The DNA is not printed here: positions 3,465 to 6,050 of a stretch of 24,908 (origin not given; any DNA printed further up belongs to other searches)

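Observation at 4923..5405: PolB3 with a dead proofreading exonuclease but an intact polymerase site, 3 kb from an intact PolB1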

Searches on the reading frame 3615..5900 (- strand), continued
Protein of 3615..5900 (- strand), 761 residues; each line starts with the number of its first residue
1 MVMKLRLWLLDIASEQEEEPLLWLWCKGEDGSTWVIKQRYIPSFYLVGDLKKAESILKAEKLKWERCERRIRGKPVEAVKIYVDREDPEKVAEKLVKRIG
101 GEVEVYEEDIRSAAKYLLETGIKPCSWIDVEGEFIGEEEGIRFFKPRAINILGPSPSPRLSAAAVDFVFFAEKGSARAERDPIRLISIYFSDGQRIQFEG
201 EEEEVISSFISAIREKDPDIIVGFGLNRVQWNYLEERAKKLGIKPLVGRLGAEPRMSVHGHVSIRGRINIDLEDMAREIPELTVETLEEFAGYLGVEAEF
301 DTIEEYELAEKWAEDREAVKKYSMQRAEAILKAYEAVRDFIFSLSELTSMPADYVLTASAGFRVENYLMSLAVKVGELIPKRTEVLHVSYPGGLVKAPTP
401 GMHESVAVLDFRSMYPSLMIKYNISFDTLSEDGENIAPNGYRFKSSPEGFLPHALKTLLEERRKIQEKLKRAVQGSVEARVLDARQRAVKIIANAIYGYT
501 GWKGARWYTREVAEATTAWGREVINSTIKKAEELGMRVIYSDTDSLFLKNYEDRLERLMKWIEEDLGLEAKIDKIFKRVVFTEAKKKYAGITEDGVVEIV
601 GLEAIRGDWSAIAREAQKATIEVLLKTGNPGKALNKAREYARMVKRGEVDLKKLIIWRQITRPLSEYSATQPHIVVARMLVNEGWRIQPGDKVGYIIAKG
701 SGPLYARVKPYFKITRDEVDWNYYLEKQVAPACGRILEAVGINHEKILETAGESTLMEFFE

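Call 9: find_homologous_proteins(query=window:3615-5900:-, max_evalue=1e-30)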
Query window:3615-5900:- (761 aa): 406 proteins with E <= 1e-30 among 8000 candidates; the best 120 are listed.
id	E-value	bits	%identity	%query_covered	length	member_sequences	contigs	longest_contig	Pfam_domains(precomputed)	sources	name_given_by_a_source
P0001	0.0e+0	1667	99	100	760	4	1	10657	PF00136.27,PF03104.26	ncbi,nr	ncbi:MAG: DNA polymerase II [Thaumarchaeota archaeon]|nr:DNA polymerase II [Nitrososphaerota archaeo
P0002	0.0e+0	1528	89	100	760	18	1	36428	PF00136.27,PF03104.26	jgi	-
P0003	0.0e+0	1411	80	100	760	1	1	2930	PF00136.27,PF03104.26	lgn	-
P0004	0.0e+0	1381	78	100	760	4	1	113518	PF00136.27,PF03104.26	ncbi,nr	ncbi:MAG: DNA-directed DNA polymerase [Aigarchaeota archaeon]|nr:DNA-directed DNA polymerase [Aigarc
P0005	0.0e+0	1354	78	100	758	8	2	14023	PF00136.27,PF03104.26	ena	-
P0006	0.0e+0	1338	76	100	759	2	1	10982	PF00136.27,PF03104.26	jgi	-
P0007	0.0e+0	1282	74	100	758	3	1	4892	PF00136.27,PF03104.26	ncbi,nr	ncbi:MAG: DNA polymerase II [Thaumarchaeota archaeon]|nr:DNA polymerase II [Nitrososphaerota archaeo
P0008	0.0e+0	1277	74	99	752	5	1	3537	PF00136.27,PF03104.26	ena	-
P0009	0.0e+0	1272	74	99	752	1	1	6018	PF00136.27,PF03104.26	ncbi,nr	ncbi:MAG: DNA polymerase II [Thaumarchaeota archaeon]|nr:DNA polymerase II [Nitrososphaerota archaeo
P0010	0.0e+0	1269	72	100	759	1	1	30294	PF00136.27,PF03104.26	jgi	-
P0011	0.0e+0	1264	72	99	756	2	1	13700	PF00136.27,PF03104.26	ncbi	-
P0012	0.0e+0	1262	74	99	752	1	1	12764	PF00136.27,PF03104.26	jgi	-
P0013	0.0e+0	1257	74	99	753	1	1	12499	PF00136.27,PF03104.26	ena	-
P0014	0.0e+0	1256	74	99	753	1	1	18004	PF00136.27,PF03104.26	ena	-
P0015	0.0e+0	1256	74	99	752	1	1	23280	PF00136.27,PF03104.26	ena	-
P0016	0.0e+0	1254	73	99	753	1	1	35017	PF00136.27,PF03104.26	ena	-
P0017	0.0e+0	1254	73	99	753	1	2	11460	PF00136.27,PF03104.26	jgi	-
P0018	0.0e+0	1253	74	99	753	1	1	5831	PF00136.27,PF03104.26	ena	-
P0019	0.0e+0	1253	73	99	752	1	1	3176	PF00136.27,PF03104.26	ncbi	-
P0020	0.0e+0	1253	73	99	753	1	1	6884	PF00136.27,PF03104.26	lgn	-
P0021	0.0e+0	1251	72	99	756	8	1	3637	PF00136.27,PF03104.26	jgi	-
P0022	0.0e+0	1240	74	97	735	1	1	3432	PF00136.27,PF03104.26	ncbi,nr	ncbi:MAG: DNA polymerase II, partial [Thaumarchaeota archaeon]|nr:DNA polymerase II [Nitrososphaerot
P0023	0.0e+0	1239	71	99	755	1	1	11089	PF00136.27,PF03104.26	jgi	-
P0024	0.0e+0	1223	69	99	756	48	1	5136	PF00136.27,PF03104.26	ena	-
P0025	0.0e+0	1219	70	100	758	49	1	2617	PF00136.27,PF03104.26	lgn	-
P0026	0.0e+0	1217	69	99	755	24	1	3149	PF00136.27,PF03104.26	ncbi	ncbi:MAG: DNA-directed DNA polymerase [Nitrososphaerota archaeon]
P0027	0.0e+0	1211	77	89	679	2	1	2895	PF00136.27,PF03104.26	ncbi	ncbi:DNA polymerase II, partial [Methanosarcinales archaeon]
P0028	0.0e+0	1205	69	99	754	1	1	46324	PF00136.27,PF03104.26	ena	-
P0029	0.0e+0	1202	68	99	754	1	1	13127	PF00136.27,PF03104.26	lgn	-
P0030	0.0e+0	1174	70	96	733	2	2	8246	PF00136.27,PF03104.26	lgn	-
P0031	0.0e+0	1160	67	99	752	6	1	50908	PF00136.27,PF03104.26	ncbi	-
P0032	0.0e+0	1138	66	100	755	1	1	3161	PF00136.27,PF03104.26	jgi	-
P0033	0.0e+0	1088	64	100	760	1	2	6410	PF00136.27,PF03104.26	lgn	-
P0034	0.0e+0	1059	61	99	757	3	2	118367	PF00136.27,PF03104.26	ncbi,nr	ncbi:MAG: DNA-directed DNA polymerase [Aigarchaeota archaeon]|nr:DNA-directed DNA polymerase [Aigarc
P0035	0.0e+0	1055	61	99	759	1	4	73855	PF00136.27,PF03104.26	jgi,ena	-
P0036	0.0e+0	1052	61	99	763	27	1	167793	PF03175.19,PF00136.27,PF03104.26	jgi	-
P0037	0.0e+0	1045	60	100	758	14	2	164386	PF00136.27,PF03104.26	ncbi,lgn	ncbi:MAG: DNA-directed DNA polymerase [Nitrososphaerota archaeon]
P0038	0.0e+0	1043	60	99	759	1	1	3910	PF00136.27,PF03104.26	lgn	-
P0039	0.0e+0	1031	59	99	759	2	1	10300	PF00136.27,PF03104.26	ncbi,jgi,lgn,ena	-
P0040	0.0e+0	1030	60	100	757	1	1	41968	PF00136.27,PF03104.26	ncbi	ncbi:MAG: DNA-directed DNA polymerase [Candidatus Caldarchaeales archaeon]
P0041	0.0e+0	1027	61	99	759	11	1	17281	PF00136.27,PF03104.26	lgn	-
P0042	0.0e+0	1019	59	99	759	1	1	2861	PF00136.27,PF03104.26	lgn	-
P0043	2.4e-292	990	58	99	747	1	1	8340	PF00136.27,PF03104.26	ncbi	-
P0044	1.1e-286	971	60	95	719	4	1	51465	PF00136.27,PF03104.26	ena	-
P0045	2.3e-264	897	55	99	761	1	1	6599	PF00136.27,PF03104.26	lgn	-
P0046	5.5e-255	866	76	66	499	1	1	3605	PF00136.27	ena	-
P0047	1.3e-254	865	53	99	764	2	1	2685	PF00136.27,PF03104.26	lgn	-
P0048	8.7e-253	859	52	99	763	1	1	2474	PF00136.27,PF03104.26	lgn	-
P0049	3.8e-245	834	75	64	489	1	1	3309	PF00136.27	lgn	-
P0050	6.9e-243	826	48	99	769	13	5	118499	PF00136.27,PF03104.26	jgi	jgi:DNA polymerase I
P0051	2.0e-240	818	51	99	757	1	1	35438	PF00136.27,PF03104.26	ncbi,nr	ncbi:MAG: DNA-directed DNA polymerase [Nitrososphaeria archaeon]|nr:DNA-directed DNA polymerase [Nit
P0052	2.3e-239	815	51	98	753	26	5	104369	PF00136.27,PF03104.26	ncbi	ncbi:MAG: DNA-directed DNA polymerase [Thermoproteota archaeon]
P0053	6.6e-238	810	50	97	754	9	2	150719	PF00136.27,PF03104.26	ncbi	ncbi:MAG: DNA-directed DNA polymerase [Candidatus Bathyarchaeia archaeon]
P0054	7.6e-238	810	50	99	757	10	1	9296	PF00136.27,PF03104.26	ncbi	ncbi:MAG: DNA-directed DNA polymerase [Nitrososphaeria archaeon]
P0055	9.3e-237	806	49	98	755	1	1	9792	PF00136.27,PF03104.26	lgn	-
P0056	9.5e-237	806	50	99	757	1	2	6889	PF00136.27,PF03104.26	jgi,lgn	-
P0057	1.1e-236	806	49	98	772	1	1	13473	PF00136.27,PF03104.26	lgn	-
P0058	2.1e-235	801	49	98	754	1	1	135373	PF00136.27,PF03104.26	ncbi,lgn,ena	-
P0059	3.6e-234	797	50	97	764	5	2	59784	PF00136.27,PF03104.26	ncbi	ncbi:MAG: DNA-directed DNA polymerase [Nitrososphaeria archaeon]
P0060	7.3e-234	796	47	98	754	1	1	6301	PF00136.27,PF03104.26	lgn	-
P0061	4.3e-232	790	50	97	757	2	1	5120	PF00136.27,PF03104.26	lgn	-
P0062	1.6e-231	789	50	97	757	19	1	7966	PF00136.27,PF03104.26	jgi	-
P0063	1.0e-230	786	49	99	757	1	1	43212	PF00136.27,PF03104.26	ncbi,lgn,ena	-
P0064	1.8e-230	785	48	98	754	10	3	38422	PF00136.27,PF03104.26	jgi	jgi:DNA polymerase I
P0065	1.7e-229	782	47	98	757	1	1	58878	PF00136.27,PF03104.26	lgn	-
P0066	3.9e-229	781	48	98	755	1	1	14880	PF00136.27,PF03104.26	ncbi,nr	ncbi:DNA polymerase II [Candidatus Bathyarchaeota archaeon]|nr:DNA polymerase II [Candidatus Bathyar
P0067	2.4e-226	771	48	98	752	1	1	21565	PF00136.27,PF03104.26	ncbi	-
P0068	1.8e-218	745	46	99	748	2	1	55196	PF00136.27,PF03104.26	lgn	-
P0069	1.5e-209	716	46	99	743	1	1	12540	PF00136.27,PF03104.26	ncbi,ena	-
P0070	2.7e-201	689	44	99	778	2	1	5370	PF00136.27,PF03104.26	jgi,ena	-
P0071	2.1e-200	686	46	99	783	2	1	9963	PF00136.27,PF03104.26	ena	-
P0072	2.8e-199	682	44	98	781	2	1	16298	PF00136.27,PF03104.26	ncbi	ncbi:MAG: DNA polymerase domain-containing protein [Thermoproteota archaeon]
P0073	1.6e-198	680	44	98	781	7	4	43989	PF00136.27,PF03104.26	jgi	jgi:DNA polymerase I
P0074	2.4e-198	679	44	100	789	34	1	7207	PF00136.27,PF03104.26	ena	-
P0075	2.1e-197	676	44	99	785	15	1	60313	PF00136.27,PF03104.26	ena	-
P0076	3.1e-197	675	44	100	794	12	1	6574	PF00136.27,PF03104.26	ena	-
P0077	8.3e-197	674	44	98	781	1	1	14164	PF00136.27,PF03104.26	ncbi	ncbi:MAG: DNA-directed DNA polymerase [Thermoproteota archaeon]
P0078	2.9e-194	665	42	100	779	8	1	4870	PF00136.27,PF03104.26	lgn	-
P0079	1.4e-193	663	42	100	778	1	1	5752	PF00136.27,PF03104.26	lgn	-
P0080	3.1e-192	659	42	100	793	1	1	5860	PF00136.27,PF03104.26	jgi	jgi:DNA polymerase I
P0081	8.2e-192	657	43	98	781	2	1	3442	PF00136.27,PF03104.26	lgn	-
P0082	1.5e-191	656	42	100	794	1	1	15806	PF00136.27,PF03104.26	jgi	jgi:DNA polymerase I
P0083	5.3e-191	655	42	100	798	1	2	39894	PF00136.27,PF03104.26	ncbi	ncbi:MAG: DNA polymerase domain-containing protein [Candidatus Bathyarchaeia archaeon]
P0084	5.3e-191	655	42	100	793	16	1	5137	PF00136.27,PF03104.26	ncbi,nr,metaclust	ncbi:MAG: DNA polymerase [Candidatus Bathyarchaeota archaeon B26-1]|nr:MAG: DNA polymerase [Candidat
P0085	1.2e-190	653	42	100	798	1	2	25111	PF00136.27,PF03104.26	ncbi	ncbi:MAG: DNA polymerase domain-containing protein [Candidatus Bathyarchaeia archaeon]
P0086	1.3e-190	653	43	100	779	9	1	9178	PF00136.27,PF03104.26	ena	-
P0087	6.8e-190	651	42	100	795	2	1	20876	PF00136.27,PF03104.26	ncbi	ncbi:MAG: DNA-directed DNA polymerase [Candidatus Bathycorpusculaceae bacterium]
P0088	1.7e-188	646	41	100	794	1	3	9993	PF00136.27,PF03104.26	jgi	jgi:DNA polymerase I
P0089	6.7e-188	644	41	99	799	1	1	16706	PF00136.27,PF03104.26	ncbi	-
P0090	9.6e-188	644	43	99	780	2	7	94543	PF00136.27,PF03104.26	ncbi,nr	ncbi:MAG: DNA-directed DNA polymerase [Thermoproteota archaeon]|nr:DNA polymerase II [Candidatus Bro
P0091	1.1e-187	644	42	100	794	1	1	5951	PF00136.27,PF03104.26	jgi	-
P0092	1.4e-187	643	42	100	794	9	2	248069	PF00136.27,PF03104.26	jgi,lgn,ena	-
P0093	1.4e-187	643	41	100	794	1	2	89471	PF00136.27,PF03104.26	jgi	jgi:DNA polymerase I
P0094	2.6e-187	642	42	98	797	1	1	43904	PF00136.27,PF03104.26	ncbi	ncbi:MAG: DNA-directed DNA polymerase [Candidatus Bathycorpusculaceae bacterium]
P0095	6.1e-187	641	43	98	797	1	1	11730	PF00136.27,PF03104.26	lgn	-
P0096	6.8e-187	641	41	100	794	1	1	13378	PF00136.27,PF03104.26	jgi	jgi:DNA polymerase I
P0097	7.0e-187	641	41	99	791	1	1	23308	PF00136.27,PF03104.26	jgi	jgi:DNA polymerase I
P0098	7.4e-187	641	42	100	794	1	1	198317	PF00136.27,PF03104.26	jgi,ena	-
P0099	3.6e-186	639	44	97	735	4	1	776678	PF00136.27,PF03104.26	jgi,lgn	jgi:DNA polymerase I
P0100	3.6e-186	639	43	99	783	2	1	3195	PF00136.27,PF03104.26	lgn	-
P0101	4.0e-186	638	44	96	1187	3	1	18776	PF01368.28,PF00136.27,PF03104.26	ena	-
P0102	9.4e-186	637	41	100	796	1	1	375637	PF00136.27,PF03104.26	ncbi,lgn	-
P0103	1.1e-185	637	42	100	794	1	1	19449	PF00136.27,PF03104.26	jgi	jgi:DNA polymerase I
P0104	1.3e-185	637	42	100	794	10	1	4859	PF00136.27,PF03104.26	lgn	-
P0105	1.3e-185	637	41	100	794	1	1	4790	PF00136.27,PF03104.26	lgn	-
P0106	1.5e-185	637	41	100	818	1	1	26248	PF00136.27,PF03104.26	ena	-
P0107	1.8e-185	636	41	100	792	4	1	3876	PF00136.27,PF10108.16,PF03104.26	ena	-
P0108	2.7e-185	636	42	100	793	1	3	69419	PF00136.27,PF03104.26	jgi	-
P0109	2.8e-185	636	42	100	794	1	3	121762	PF00136.27,PF03104.26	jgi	jgi:DNA polymerase I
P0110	3.1e-185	636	42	99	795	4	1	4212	PF00136.27,PF03104.26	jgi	-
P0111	4.3e-185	635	42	100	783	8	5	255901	PF00136.27,PF03104.26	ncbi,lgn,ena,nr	ncbi:DNA polymerase II [archaeon]|nr:MAG: DNA polymerase II [archaeon] RLG66207.1 MAG: DNA polymeras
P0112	8.1e-185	634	42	99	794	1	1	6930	PF00136.27,PF03104.26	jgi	-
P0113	9.9e-185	634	41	100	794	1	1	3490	PF00136.27,PF03104.26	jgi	jgi:DNA polymerase I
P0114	1.0e-184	634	42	98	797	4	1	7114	PF00136.27,PF03104.26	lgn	-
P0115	1.3e-184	634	41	99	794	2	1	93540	PF00136.27,PF03104.26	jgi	-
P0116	1.9e-184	633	40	100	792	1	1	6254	PF00136.27,PF03104.26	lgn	-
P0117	2.5e-184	633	40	100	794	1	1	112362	PF00136.27,PF03104.26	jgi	jgi:DNA polymerase I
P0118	3.4e-184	632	41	100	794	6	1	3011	PF00136.27,PF03104.26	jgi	jgi:DNA polymerase I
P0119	4.1e-184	632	41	100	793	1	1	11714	PF00136.27,PF03104.26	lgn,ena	-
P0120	4.8e-184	632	41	100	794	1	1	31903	PF00136.27,PF03104.26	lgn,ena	-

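Call 10: find_related_loci(query=window:3615-5900:-, collection=genome_contigs, flank=10000)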
Query window:3615-5900:- (761 aa) in genome_contigs; peptide patterns used: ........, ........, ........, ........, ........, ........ (x = any residue, [..] = any of these).
146 stretches matched a pattern; 23 encode a relative of the query (tblastn E <= 1e-3); 22 distinct loci.
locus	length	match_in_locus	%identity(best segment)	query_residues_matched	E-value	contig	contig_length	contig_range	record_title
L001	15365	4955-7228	77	3-760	0e+0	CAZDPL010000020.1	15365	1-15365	MAG TPA_asm: uncultured Nitrososphaeria archaeon isolate binchicken_co184_688 genome assembly, contig: NODE_6926_length_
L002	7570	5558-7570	88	2-671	0e+0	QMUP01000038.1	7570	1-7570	MAG: Candidatus Wolframiiraptor sp. isolate B99-G9 B99_Guay9_scaffold_14865, whole genome shotgun sequence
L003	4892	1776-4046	74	3-760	0e+0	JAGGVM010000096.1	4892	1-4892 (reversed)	MAG: Thaumarchaeota archaeon isolate AUK100 PB_MBMC_054_c_000000000015, whole genome shotgun sequence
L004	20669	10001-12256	74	5-760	0e+0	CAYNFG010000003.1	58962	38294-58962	MAG TPA_asm: uncultured Nitrososphaeria archaeon isolate SRP141559_co1_273 genome assembly, contig: NODE_127_length_5896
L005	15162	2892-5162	71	4-760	0e+0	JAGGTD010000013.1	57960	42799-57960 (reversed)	MAG: Thaumarchaeota archaeon isolate AUK039 PB_MANV_039_c_000000000013, whole genome shotgun sequence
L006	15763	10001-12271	70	4-760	0e+0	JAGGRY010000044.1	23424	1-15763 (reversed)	MAG: Thaumarchaeota archaeon isolate AUK008 PB_MANV_008_c_000000000074, whole genome shotgun sequence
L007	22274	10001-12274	60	3-760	0e+0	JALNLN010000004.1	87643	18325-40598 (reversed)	MAG: Candidatus Geocrenenecus dongiae isolate ZZQ.bins.17.201803 NODE_179_length_87643_cov_23.765026, whole genome shotg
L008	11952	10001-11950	69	4-653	0e+0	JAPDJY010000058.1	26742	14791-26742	MAG: Thermoproteota archaeon isolate S9B3_HD70 c_000000000536, whole genome shotgun sequence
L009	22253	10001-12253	61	9-760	0e+0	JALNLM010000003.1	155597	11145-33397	MAG: Candidatus Geocrenenecus huangii isolate ZZQ.bins.13.201803 NODE_65_length_155597_cov_23.501132, whole genome shotg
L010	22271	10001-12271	60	3-760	0e+0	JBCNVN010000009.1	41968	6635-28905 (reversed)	MAG: Candidatus Caldarchaeales archaeon isolate DT_Bin_20 contig9, whole genome shotgun sequence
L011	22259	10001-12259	61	7-760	0e+0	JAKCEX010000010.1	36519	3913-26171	MAG: Candidatus Geocrenenecus arthurdayi isolate LGB-05.bin.6 NODE_327_length_36519_cov_93.305342, whole genome shotgun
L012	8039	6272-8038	72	3-591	0e+0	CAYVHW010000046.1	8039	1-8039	MAG TPA_asm: uncultured Nitrososphaeria archaeon isolate binchicken_co6_540 genome assembly, contig: NODE_11552_length_8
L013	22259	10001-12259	61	7-760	0e+0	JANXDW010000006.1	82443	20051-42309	MAG: Aigarchaeota archaeon isolate SKYB24 k141_43118, whole genome shotgun sequence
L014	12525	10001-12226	51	5-747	0e+0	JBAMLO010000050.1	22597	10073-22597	MAG: Nitrososphaera sp. isolate MAG7 ExploCarb_3808S_S2_592_length_22597_cov_9, whole genome shotgun sequence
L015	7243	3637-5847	50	8-742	0e+0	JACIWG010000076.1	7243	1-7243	MAG: Nitrososphaeria archaeon isolate MAG-19 Nitrososphaeria_E3_bin12_Scaffold_76, whole genome shotgun sequence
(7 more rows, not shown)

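Call 19: search_protein_families(library=ncbifam, proteins=[window:3615-5900:-], max_evalue=0.001)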
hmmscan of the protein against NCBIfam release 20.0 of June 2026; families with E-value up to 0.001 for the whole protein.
window:3615-5900:- (761 aa): 9 families
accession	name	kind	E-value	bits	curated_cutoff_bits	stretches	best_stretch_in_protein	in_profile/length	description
TIGR00592.1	pol2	superfamily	2.8e-76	257.5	239.95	1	389-738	799-1176/1176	DNA polymerase (pol2)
NF004421.0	PRK05762.1-2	equivalog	1.2e-71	242.1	570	2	14-552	17-566/795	DNA polymerase II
NF004417.0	PRK05761.1-3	equivalog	4.9e-65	220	780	1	191-749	272-853/858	DNA-directed DNA polymerase I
NF004419.0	PRK05761.1-5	equivalog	2.2e-60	204.6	1285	1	389-757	551-927/932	DNA-directed DNA polymerase I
NF004422.0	PRK05762.1-4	equivalog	1.5e-49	169.1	1103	1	198-749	201-783/789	DNA polymerase II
NF004416.0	PRK05761.1-2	equivalog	4.4e-48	164.2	516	2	341-701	260-616/665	type B DNA-directed DNA polymerase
NF004415.0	PRK05761.1-1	equivalog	3.5e-42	144.3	1289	1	389-753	493-870/883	DNA-directed DNA polymerase I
NF004420.0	PRK05762.1-1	equivalog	2.5e-39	135.5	1435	1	213-743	212-771/783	DNA polymerase II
NF004418.0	PRK05761.1-4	subfamily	4.3e-34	117.8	692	1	381-747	314-700/717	type B DNA-directed DNA polymerase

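Call 34: search_protein_families(library=pfam, proteins=[P0101], max_evalue=0.1)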
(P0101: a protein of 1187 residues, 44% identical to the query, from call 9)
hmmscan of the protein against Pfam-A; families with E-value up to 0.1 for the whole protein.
P0101 (1187 aa): 4 families
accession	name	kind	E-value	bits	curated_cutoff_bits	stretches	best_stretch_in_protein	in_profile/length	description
PF00136.26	DNA_pol_B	-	3.4e-65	221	23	1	367-760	5-452/453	DNA polymerase family B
PF03104.25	DNA_pol_B_exo1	-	1.3e-15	57.9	23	1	107-287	3-230/242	DNA polymerase family B, exonuclease domain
PF01368.27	DHH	-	4.3e-09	37.2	28.1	1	817-948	5-124/125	DHH family, N-terminal domain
PF02272.25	DHHA1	-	0.0011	19.8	25.9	0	1120-1185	45-101/102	DHHA1 domain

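Call 37: find_encoding_contigs(protein=P0092, flank=6000, max_places=2)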
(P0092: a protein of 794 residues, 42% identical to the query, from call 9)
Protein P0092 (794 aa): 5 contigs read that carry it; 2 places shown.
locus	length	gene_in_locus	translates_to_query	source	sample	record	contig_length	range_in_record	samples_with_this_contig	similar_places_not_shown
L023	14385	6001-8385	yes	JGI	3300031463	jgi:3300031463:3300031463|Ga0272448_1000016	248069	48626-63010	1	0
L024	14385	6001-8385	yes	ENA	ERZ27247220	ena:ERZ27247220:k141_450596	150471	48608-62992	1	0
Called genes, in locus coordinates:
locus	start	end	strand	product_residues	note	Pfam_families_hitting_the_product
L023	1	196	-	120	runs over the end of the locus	PF04471:Mrr_cat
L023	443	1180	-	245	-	PF02535:Zip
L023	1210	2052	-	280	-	PF01171:ATP_bind_3, PF03054:tRNA_Me_trans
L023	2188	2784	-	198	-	PF06197:DUF998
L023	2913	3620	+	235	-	PF01909:NTP_transf_2 (weak)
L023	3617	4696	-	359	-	PF26356:Pelota_N, PF03464:eRF1_2 (weak), PF03465:eRF1_3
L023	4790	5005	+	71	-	-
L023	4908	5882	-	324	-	-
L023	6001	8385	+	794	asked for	PF03104:DNA_pol_B_exo1, PF00136:DNA_pol_B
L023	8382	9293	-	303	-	PF13662:Toprim_4 (weak), PF01751:Toprim (weak), PF13155:Toprim_2 (faint)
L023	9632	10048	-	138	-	PF13662:Toprim_4 (weak), PF01751:Toprim, PF13155:Toprim_2 (weak)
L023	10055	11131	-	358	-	PF00579:tRNA-synt_1b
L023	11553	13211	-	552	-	PF03483:B3_4 (weak), PF03484:B5, PF17759:tRNA_synthFbeta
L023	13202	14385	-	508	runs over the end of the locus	PF00152:tRNA-synt_2 (faint), PF01409:tRNA-synt_2d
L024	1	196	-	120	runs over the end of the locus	PF04471:Mrr_cat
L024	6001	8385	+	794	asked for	PF03104:DNA_pol_B_exo1, PF00136:DNA_pol_B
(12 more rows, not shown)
